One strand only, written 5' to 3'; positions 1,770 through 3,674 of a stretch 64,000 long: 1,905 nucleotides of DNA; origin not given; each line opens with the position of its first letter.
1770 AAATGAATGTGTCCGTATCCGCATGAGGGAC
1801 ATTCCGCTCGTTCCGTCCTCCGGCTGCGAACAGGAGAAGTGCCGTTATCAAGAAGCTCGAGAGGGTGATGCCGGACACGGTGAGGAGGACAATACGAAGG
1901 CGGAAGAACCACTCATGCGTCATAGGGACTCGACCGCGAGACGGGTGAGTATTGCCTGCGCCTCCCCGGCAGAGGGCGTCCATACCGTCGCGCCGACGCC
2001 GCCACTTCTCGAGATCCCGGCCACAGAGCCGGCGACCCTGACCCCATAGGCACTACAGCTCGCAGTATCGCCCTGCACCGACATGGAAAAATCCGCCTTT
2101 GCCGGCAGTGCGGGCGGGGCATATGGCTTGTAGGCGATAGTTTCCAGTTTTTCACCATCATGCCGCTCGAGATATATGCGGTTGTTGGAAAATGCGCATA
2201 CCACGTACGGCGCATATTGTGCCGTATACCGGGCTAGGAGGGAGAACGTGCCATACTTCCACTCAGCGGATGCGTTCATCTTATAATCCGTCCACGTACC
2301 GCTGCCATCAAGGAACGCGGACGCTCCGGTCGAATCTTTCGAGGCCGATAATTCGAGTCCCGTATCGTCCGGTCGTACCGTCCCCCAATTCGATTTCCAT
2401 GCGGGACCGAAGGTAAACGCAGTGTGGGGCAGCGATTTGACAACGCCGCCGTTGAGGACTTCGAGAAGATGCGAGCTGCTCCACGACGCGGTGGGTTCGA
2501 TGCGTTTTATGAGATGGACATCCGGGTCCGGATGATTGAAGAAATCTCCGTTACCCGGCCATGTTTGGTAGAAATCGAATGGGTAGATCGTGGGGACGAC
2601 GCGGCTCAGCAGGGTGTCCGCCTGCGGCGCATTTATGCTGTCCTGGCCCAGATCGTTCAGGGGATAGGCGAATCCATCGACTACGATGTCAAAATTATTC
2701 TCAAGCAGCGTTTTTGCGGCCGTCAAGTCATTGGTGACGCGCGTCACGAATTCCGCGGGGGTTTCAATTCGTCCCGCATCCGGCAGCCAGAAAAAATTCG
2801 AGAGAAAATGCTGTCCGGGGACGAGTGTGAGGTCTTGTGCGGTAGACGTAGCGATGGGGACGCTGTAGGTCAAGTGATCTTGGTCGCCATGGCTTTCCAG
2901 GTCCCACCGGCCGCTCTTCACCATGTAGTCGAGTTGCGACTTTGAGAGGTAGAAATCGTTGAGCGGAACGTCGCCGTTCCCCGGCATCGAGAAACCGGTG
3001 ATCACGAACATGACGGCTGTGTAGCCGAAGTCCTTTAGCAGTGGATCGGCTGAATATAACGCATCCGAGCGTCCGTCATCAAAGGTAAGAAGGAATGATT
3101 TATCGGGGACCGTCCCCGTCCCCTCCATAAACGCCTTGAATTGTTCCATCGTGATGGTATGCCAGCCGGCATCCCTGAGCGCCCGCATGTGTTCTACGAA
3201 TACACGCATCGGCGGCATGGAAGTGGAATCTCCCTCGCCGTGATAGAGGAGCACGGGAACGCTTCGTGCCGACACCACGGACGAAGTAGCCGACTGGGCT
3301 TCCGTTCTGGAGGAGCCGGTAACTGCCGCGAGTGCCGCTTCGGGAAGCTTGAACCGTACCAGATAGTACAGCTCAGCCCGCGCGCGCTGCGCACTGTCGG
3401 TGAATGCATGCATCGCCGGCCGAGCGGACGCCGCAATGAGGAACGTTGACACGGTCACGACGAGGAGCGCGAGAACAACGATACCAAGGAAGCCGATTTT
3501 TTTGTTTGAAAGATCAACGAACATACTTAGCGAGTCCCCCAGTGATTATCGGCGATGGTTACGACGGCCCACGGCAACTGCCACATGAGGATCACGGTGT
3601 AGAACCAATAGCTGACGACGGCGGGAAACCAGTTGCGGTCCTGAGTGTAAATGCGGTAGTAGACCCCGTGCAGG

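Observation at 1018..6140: Four-gene exopolysaccharide operon: UDP-sugar dehydrogenase -> HAS/NodC-type GT2 synthase -> CE4 deacetylase -> secreted protein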

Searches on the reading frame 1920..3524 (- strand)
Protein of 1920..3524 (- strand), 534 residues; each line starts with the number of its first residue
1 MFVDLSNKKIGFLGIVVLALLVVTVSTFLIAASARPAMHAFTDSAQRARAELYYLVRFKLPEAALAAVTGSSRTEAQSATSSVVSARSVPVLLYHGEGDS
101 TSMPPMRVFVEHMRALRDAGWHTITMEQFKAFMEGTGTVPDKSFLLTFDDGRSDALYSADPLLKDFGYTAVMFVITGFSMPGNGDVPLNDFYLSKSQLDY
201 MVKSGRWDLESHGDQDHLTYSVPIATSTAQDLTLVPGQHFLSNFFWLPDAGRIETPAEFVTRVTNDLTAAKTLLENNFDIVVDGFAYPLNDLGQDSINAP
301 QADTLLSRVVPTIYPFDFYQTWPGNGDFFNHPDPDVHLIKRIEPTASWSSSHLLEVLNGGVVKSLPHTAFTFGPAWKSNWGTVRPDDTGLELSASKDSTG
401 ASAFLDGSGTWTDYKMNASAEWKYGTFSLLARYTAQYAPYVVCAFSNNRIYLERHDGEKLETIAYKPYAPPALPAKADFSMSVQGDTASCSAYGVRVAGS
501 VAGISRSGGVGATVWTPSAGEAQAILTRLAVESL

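Call 3: search_protein_families(library=pfam, proteins=[window:1920-3524:-], max_evalue=0.01)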
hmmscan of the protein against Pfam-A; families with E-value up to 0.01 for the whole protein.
window:1920-3524:- (534 aa): 1 family
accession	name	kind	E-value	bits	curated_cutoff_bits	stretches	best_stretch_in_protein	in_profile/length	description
PF01522.26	Polysacc_deac_1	-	3.2e-08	34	23.1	1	137-288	2-104/124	Polysaccharide deacetylase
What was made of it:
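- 1920..3524 (-): Type II membrane-anchored CE4 polysaccharide de-N-acetylase of 534 aa. It has a TM helix at about aa 10-32, a helical stalk up to about aa 69, a PgaB/IcaB-like deacetylase domain and a C-terminal lectin-like domain. Pfam PF01522 (call 3).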

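Call 4: search_protein_families(library=ncbifam, proteins=[window:1920-3524:-], max_evalue=0.01)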
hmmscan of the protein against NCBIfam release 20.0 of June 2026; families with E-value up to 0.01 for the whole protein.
window:1920-3524:- (534 aa): 4 families
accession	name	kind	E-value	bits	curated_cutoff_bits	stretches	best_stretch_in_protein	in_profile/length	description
TIGR03938.2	deacetyl_PgaB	equivalog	1.4e-17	63.3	321.9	1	108-282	30-202/621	poly-beta-1,6-N-acetyl-D-glucosamine N-deacetylase PgaB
NF011177.0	PRK14582.1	equivalog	4.3e-12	45.1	923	1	109-296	74-259/671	poly-beta-1,6-N-acetyl-D-glucosamine N-deacetylase PgaB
TIGR03933.1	PIA_icaB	equivalog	4.3e-11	42.8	248.35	1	109-217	40-144/245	intercellular adhesin biosynthesis polysaccharide N-deacetylase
NF011176.0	PRK14581.1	equivalog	2.2e-09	36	1091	1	111-217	76-189/673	poly-beta-1,6-N-acetyl-D-glucosamine N-deacetylase PgaB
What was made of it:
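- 1920..3524 (-): PgaB/IcaB models E 1e-17 to 4e-11, all below equivalog cut-offs (call 4).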

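Call 7: search_solved_structures(query=window:1920-3524:-, max_evalue=0.01, show_alignments=2)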
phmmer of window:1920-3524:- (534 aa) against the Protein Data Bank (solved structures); distinct sequences matched with E-value up to 0.01: 8.
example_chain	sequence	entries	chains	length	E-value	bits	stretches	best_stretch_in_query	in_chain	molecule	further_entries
5bu6_A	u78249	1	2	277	5.1e-13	52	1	109-295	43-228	BpsB (PgaB), Poly-beta-1,6-N-acetyl-D-glucosamine N-deacetylase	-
4u10_A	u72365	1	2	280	6.8e-08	35.1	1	107-218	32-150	Poly-beta-1,6-N-acetyl-D-glucosamine N-deacetylase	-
3vus_A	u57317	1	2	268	1.4e-05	27.4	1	111-291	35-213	Poly-beta-1,6-N-acetyl-D-glucosamine N-deacetylase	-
6go1_A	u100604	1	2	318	9.3e-05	24.7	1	71-213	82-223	Polysaccharide deacetylase-like protein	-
4f9d_A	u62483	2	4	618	9.4e-05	24.7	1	111-291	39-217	Poly-beta-1,6-N-acetyl-D-glucosamine N-deacetylase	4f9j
4wcj_A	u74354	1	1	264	0.00032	22.9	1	84-177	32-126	Polysaccharide deacetylase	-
6dq3_A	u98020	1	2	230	0.0029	19.8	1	106-183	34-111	Polysaccharide deacetylase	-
4v33_A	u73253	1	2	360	0.0069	18.5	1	81-213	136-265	POLYSACCHARIDE DEACETYLASE-LIKE PROTEIN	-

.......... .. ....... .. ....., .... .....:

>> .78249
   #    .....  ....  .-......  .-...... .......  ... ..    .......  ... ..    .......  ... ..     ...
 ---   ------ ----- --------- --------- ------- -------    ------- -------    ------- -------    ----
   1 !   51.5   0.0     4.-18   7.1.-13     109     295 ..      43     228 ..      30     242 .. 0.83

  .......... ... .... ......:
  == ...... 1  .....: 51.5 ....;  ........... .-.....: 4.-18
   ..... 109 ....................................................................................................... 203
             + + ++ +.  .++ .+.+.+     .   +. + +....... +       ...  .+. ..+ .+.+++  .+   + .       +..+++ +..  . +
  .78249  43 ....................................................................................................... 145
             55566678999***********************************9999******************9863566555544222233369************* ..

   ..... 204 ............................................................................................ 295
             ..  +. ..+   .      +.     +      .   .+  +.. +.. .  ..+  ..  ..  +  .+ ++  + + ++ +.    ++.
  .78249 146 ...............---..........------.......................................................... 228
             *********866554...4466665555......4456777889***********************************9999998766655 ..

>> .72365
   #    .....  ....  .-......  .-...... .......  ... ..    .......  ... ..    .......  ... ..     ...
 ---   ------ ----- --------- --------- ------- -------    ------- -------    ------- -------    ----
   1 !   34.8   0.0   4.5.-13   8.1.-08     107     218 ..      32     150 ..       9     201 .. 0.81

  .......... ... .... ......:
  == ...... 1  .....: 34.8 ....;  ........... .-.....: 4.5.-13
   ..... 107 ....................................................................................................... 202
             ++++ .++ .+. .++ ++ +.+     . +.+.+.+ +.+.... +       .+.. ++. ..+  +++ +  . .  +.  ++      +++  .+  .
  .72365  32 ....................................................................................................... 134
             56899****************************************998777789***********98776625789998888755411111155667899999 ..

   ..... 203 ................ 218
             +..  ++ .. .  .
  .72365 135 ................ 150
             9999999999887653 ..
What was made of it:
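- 1920..3524 (-): BpsB 5bu6 E 5e-13 (call 7).
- On PgaB/IcaB-type CE4 de-N-acetylases: BpsB gives E 5e-13 with the motifs aligned (call 7).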

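Call 22: find_homologous_proteins(query=window:1920-3524:-, max_evalue=0.00001)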
Query window:1920-3524:- (534 aa): 189 proteins with E <= 0.00001 among 8000 candidates; the best 120 are listed.
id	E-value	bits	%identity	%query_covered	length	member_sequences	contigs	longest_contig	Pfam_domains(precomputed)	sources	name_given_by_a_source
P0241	0.0e+0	1139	100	93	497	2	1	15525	PF01522.27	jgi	-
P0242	0.0e+0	1099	90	100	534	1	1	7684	PF01522.27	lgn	-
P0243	1.4e-258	877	69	100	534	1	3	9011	PF01522.27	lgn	-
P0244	3.2e-243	826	68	97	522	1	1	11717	PF01522.27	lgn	-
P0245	4.3e-185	635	57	93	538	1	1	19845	PF01522.27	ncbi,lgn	-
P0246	6.1e-182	624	54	97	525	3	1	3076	PF01522.27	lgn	-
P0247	2.6e-180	619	52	100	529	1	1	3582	PF01522.27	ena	-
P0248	9.3e-176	604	54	100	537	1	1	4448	PF01522.27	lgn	-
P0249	1.4e-172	593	53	100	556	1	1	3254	PF01522.27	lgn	-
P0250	1.5e-172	593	51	100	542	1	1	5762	PF01522.27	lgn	-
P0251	5.6e-172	591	53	99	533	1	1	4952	PF01522.27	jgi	jgi:peptidoglycan/xylan/chitin deacetylase (PgdA/CDA1 family)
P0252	1.6e-170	587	52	99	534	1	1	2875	PF01522.27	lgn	-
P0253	1.2e-169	584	52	100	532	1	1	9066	PF01522.27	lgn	-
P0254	2.1e-169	583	52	100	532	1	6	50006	PF01522.27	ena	-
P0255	3.2e-169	582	51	100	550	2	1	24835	PF01522.27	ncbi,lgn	ncbi:MAG TPA: polysaccharide deacetylase family protein [Candidatus Paceibacterota bacterium]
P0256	6.6e-168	578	50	100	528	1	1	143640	PF01522.27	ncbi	ncbi:MAG: polysaccharide deacetylase family protein [Minisyncoccota bacterium]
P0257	2.6e-166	573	50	97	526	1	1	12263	PF01522.27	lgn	-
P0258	9.9e-166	571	52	99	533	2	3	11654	PF01522.27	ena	-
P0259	2.1e-165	570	51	100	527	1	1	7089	PF01522.27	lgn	-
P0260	1.4e-164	567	49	100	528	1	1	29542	PF01522.27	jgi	jgi:peptidoglycan/xylan/chitin deacetylase (PgdA/CDA1 family)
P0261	1.4e-164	567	49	100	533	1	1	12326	PF01522.27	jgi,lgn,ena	-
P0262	1.6e-164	567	51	99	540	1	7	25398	PF01522.27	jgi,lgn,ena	-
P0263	8.6e-164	564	50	100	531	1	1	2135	PF01522.27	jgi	jgi:peptidoglycan/xylan/chitin deacetylase (PgdA/CDA1 family)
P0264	1.8e-163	563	51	100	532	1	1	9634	PF01522.27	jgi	jgi:hypothetical protein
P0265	2.8e-163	563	50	100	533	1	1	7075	PF01522.27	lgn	-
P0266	1.3e-162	560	49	100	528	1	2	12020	PF01522.27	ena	-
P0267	1.2e-160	554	50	100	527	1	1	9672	PF01522.27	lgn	-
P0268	1.5e-158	547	49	98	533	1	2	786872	PF01522.27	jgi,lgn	jgi:peptidoglycan/xylan/chitin deacetylase (PgdA/CDA1 family)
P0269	3.7e-158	546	57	80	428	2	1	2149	PF01522.27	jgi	jgi:peptidoglycan/xylan/chitin deacetylase (PgdA/CDA1 family)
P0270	2.7e-151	523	50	97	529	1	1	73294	PF01522.27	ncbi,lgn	-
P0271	4.9e-148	512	53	84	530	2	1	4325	PF01522.27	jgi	jgi:peptidoglycan/xylan/chitin deacetylase (PgdA/CDA1 family)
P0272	3.4e-144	500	45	100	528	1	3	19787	PF01522.27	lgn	-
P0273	2.4e-137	477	44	100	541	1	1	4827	PF01522.27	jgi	jgi:peptidoglycan/xylan/chitin deacetylase (PgdA/CDA1 family)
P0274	1.0e-136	475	44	97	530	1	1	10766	PF01522.27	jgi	jgi:peptidoglycan/xylan/chitin deacetylase (PgdA/CDA1 family)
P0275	4.2e-135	470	45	100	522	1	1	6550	PF01522.27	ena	-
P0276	3.2e-132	460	44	100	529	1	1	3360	PF01522.27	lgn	-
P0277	1.5e-130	455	44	91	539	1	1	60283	PF01522.27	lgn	-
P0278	3.4e-128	447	43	100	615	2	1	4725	PF01522.27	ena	-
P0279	5.7e-128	446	45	100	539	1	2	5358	PF01522.27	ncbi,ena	-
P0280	1.1e-127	445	43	100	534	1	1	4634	PF01522.27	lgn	-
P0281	3.7e-127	443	43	99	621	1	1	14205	PF01522.27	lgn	-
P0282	3.6e-126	440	41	97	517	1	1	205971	PF01522.27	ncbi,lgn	-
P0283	2.3e-125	438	45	92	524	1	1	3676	PF01522.27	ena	-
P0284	2.6e-125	437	43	100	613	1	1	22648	PF01522.27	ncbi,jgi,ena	jgi:peptidoglycan/xylan/chitin deacetylase (PgdA/CDA1 family)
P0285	2.7e-125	437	43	97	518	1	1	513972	PF01522.27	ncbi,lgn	-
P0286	3.0e-125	437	42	100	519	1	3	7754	PF01522.27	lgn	-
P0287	5.1e-125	436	43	100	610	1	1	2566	PF01522.27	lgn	-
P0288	5.8e-125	436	41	99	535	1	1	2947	PF01522.27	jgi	jgi:peptidoglycan/xylan/chitin deacetylase (PgdA/CDA1 family)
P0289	5.9e-125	436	44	97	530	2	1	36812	PF01522.27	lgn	-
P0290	3.2e-124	434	43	99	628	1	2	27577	PF01522.27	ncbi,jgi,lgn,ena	-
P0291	8.4e-124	432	45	84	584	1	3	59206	PF01522.27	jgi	jgi:peptidoglycan/xylan/chitin deacetylase (PgdA/CDA1 family)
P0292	9.3e-124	432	46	84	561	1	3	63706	PF01522.27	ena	-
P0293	2.7e-123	431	48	84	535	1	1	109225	PF01522.27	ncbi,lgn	-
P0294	4.0e-123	430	42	100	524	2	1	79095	PF01522.27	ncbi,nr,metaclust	ncbi:MAG: Carbohydrate Esterase Family 4 [Parcubacteria bacterium C7867-001]|nr:MAG: Carbohydrate Es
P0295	5.9e-123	430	43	100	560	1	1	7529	PF01522.27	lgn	-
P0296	8.7e-123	429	45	100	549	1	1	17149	PF01522.27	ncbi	-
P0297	1.3e-122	429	44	100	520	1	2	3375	PF01522.27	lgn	-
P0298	2.1e-122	428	40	99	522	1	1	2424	PF01522.27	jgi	jgi:peptidoglycan/xylan/chitin deacetylase (PgdA/CDA1 family)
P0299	4.9e-122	427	45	87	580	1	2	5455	PF01522.27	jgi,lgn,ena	-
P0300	6.6e-122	426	41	100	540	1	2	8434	PF01522.27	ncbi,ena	-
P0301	1.2e-121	425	43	90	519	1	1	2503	PF01522.27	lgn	-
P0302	1.6e-121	425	40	98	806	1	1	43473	PF01522.27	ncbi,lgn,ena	-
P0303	2.6e-120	421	42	100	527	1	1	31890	PF01522.27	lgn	-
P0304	8.5e-120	419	46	88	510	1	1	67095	PF01522.27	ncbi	ncbi:MAG: polysaccharide deacetylase family protein [Minisyncoccota bacterium]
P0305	1.3e-119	419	44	97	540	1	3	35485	PF01522.27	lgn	-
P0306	1.5e-119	418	44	86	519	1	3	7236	PF01522.27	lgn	-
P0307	2.0e-119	418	40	100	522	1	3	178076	PF01522.27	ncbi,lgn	-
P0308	4.2e-119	417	41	96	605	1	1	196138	PF01522.27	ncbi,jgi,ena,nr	ncbi:MAG TPA: polysaccharide deacetylase family protein [Candidatus Paceibacterota bacterium]|nr:pol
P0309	3.2e-117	411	41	97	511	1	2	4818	PF01522.27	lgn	-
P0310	4.2e-117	410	41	100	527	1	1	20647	PF01522.27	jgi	jgi:peptidoglycan/xylan/chitin deacetylase (PgdA/CDA1 family)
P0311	8.3e-117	409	41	97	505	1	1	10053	PF01522.27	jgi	jgi:poly-beta-1,6-N-acetyl-D-glucosamine N-deacetylase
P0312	3.2e-116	407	44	85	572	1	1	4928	PF01522.27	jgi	jgi:peptidoglycan/xylan/chitin deacetylase (PgdA/CDA1 family)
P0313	3.4e-115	404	42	95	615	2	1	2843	PF01522.27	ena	-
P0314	1.0e-114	402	42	100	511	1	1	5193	PF01522.27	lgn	-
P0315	2.0e-113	398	41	97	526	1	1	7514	PF01522.27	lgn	-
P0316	6.3e-113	397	39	98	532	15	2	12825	PF01522.27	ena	-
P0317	1.0e-112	396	40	100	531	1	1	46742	PF01522.27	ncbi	-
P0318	1.9e-112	395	39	99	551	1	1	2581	PF01522.27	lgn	-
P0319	9.1e-112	393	43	84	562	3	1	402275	PF01522.27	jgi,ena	-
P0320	1.9e-111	392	39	99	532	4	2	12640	PF01522.27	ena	-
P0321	2.1e-111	392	41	91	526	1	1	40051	PF01522.27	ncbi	-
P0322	1.6e-108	382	41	97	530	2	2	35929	PF01522.27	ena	-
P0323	2.0e-107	378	38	100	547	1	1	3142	PF01522.27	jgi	jgi:peptidoglycan/xylan/chitin deacetylase (PgdA/CDA1 family)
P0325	2.4e-105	372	42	84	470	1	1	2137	PF01522.27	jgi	-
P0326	4.9e-105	371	38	99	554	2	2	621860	PF01522.27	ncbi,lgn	-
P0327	2.8e-104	368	41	84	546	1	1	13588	PF01522.27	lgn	-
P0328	6.3e-101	357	37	84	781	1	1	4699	PF01522.27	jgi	-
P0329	3.6e-100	354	43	84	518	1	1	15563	PF01522.27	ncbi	-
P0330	1.2e-98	349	38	84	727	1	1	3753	PF01522.27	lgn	-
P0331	1.6e-98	349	43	84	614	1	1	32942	PF01522.27,PF01471.24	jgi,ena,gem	-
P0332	6.9e-97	344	36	98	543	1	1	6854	PF01522.27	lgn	-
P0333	4.0e-96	341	36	84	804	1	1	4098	PF01522.27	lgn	-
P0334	1.0e-93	333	38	99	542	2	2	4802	PF01522.27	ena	-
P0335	6.5e-93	331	36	100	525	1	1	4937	PF01522.27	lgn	-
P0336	4.6e-92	328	37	88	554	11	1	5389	PF01522.27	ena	-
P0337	1.5e-91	326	39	86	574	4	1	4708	PF01522.27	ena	-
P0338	4.5e-88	315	43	70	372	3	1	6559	PF01522.27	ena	-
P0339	1.7e-85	306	38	85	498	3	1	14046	PF01522.27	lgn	-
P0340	1.8e-85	306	36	100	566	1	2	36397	PF01522.27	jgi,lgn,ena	-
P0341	4.2e-84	301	37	84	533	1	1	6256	PF01522.27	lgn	-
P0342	6.2e-84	301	37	84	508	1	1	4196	PF01522.27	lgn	-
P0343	9.8e-84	300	35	88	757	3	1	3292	PF01522.27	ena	-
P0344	1.5e-83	300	37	84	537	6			PF01522.27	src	-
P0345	1.9e-83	299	36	84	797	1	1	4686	PF01522.27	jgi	jgi:peptidoglycan/xylan/chitin deacetylase (PgdA/CDA1 family)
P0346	8.2e-82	294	35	89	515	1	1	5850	PF01522.27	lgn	-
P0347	4.8e-81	291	37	84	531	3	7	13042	PF01522.27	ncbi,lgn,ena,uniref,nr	ncbi:MAG: Polysaccharide deacetylase [Candidatus Levybacteria bacterium GW2011_GWA1_39_11]|uniref:Po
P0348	1.1e-80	290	33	100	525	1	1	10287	PF01522.27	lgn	-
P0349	3.0e-80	289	37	82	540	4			PF01522.27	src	-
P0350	5.0e-80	288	34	99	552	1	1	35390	PF01522.27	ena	-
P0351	5.8e-80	288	37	84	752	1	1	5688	PF01522.27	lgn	-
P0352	2.4e-79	286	35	99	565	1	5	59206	PF01522.27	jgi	jgi:peptidoglycan/xylan/chitin deacetylase (PgdA/CDA1 family)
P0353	3.2e-79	285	35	91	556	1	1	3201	PF01522.27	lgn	-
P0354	5.0e-79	285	36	89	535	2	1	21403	PF01522.27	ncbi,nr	ncbi:MAG: polysaccharide deacetylase family protein [bacterium]|nr:polysaccharide deacetylase family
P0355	6.8e-79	284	36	88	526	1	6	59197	PF01522.27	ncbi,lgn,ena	ncbi:MAG: polysaccharide deacetylase family protein [Patescibacteria group bacterium]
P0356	9.9e-79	284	34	90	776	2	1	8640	PF01522.27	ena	-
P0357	1.1e-78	284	30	98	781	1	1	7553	PF01522.27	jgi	jgi:peptidoglycan/xylan/chitin deacetylase (PgdA/CDA1 family)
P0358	1.9e-78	283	35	86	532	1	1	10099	PF01522.27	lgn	-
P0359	2.3e-77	279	36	88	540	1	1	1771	PF01522.27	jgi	jgi:peptidoglycan/xylan/chitin deacetylase (PgdA/CDA1 family)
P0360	4.3e-77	278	35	89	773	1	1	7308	PF01522.27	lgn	-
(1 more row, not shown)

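Call 36: predict_structure(alignment_id=A2)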
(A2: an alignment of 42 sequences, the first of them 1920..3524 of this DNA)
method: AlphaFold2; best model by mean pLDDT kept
length: 534 residues; sequences in the alignment: 42
mean_pLDDT: 90.8   pTM: 0.87
mean pLDDT of the five models: 90.8, 90.8, 90.0, 88.9, 87.5
residues with pLDDT >= 90: 406; 70-90: 93; 50-70: 21; < 50: 14
segments of 3 or more residues with pLDDT < 50: 1-3, 73-82
pLDDT, mean of each block of 10 residues (from residue 1): 67 89 78 64 85 92 82 43 77 77 83 95 98 96 96 92 96 96 88 94 97 91 95 95 96 97 97 98 93 88 94 96 87 93 92 93 93 90 92 97 95 98 97 92 96 92 97 96 98 98 94 97 98 97
secondary structure, 60 per line:
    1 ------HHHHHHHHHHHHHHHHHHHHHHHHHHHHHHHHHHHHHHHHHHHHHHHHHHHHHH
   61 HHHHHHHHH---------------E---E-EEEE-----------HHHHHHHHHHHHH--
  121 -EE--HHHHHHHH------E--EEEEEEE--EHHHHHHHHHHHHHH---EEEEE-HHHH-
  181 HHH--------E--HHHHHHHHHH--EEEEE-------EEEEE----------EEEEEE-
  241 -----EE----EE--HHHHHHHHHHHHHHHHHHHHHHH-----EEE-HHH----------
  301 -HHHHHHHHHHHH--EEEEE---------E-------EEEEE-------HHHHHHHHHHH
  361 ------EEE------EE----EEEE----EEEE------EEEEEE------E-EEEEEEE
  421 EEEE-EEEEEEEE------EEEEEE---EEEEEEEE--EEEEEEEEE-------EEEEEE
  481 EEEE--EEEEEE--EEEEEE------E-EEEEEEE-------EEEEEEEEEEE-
elements in order: H7-69 E91-94 H106-118 H126-133 E143-149 H153-166 E170-174 H176-179 H195-204 E207-211 E219-223 E234-239 H256-278 E284-286 H302-313 E316-320 E338-342 H350-360 E367-369 E382-385 E390-393 E400-405 E414-424 E426-433 E440-445 E449-456 E459-467 E475-484 E487-492 E495-500 E509-515 E523-533
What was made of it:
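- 1920..3524 (-): AF2 model pLDDT 90.8 (call 36).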
